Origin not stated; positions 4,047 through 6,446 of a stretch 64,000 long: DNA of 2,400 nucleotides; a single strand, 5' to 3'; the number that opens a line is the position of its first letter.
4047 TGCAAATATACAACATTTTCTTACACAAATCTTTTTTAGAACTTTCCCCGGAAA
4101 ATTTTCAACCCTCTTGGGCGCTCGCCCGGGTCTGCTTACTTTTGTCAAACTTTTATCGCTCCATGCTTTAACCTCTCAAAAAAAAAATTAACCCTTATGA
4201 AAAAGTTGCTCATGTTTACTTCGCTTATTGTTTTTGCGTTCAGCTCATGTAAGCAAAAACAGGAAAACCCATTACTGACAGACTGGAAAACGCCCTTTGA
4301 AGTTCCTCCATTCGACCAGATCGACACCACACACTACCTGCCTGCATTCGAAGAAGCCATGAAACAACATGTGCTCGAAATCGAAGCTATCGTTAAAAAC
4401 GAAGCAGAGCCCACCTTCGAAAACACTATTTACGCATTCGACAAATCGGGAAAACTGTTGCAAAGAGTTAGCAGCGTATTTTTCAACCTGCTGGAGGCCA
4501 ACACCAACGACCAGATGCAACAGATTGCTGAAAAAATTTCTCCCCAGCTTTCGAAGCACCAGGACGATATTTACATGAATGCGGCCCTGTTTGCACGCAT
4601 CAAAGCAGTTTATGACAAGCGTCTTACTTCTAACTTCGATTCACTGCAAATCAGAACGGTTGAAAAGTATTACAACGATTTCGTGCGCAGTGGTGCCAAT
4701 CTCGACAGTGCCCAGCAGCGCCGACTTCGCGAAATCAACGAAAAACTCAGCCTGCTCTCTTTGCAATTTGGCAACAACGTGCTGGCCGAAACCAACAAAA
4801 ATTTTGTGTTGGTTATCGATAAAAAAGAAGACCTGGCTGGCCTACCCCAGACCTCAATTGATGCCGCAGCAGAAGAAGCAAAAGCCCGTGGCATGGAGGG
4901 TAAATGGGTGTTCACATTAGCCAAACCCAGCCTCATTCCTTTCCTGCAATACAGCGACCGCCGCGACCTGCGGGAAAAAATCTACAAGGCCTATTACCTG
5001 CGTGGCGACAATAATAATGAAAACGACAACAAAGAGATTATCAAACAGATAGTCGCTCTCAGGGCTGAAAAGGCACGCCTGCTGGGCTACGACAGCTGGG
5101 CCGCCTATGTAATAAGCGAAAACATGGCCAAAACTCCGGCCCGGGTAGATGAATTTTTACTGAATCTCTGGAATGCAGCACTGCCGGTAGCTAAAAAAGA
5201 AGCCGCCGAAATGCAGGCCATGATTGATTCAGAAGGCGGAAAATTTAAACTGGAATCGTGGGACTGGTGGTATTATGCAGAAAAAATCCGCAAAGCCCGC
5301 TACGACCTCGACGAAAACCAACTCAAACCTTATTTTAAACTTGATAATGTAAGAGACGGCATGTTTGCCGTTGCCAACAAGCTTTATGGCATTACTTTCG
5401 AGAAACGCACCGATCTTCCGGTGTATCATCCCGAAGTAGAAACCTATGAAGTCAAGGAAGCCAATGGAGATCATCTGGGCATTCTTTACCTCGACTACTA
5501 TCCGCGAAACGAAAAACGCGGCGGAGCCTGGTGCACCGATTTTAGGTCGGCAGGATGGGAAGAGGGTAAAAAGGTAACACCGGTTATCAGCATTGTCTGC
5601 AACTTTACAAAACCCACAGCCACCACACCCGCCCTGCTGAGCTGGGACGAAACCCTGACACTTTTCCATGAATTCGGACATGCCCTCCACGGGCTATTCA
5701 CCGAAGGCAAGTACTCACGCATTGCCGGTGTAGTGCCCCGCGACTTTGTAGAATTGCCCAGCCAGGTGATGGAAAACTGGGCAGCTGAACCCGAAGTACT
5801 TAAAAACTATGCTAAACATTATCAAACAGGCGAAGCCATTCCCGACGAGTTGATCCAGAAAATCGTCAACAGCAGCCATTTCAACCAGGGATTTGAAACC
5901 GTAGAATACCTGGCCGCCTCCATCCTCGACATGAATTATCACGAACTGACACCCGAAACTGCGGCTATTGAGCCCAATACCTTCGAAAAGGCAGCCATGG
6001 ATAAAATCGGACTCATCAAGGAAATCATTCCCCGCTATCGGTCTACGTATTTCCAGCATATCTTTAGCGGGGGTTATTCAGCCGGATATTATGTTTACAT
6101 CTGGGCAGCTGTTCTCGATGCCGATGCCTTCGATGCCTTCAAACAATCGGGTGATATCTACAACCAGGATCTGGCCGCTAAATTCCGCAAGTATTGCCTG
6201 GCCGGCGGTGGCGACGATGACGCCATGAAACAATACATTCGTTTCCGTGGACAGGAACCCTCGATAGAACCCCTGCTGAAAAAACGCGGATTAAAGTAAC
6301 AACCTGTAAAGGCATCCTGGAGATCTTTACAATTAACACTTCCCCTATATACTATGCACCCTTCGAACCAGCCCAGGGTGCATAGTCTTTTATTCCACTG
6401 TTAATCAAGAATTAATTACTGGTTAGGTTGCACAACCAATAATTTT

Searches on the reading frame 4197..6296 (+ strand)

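Call 23: search_protein_families(library=pfam, proteins=[window:4197-6296:+], max_evalue=0.00001)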
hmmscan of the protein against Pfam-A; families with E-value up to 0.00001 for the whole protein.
window:4197-6296:+ (700 aa): 1 family
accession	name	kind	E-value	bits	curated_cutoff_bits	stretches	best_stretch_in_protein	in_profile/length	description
PF01432.26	Peptidase_M3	-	8.2e-137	457.7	27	1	249-698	1-456/457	Peptidase family M3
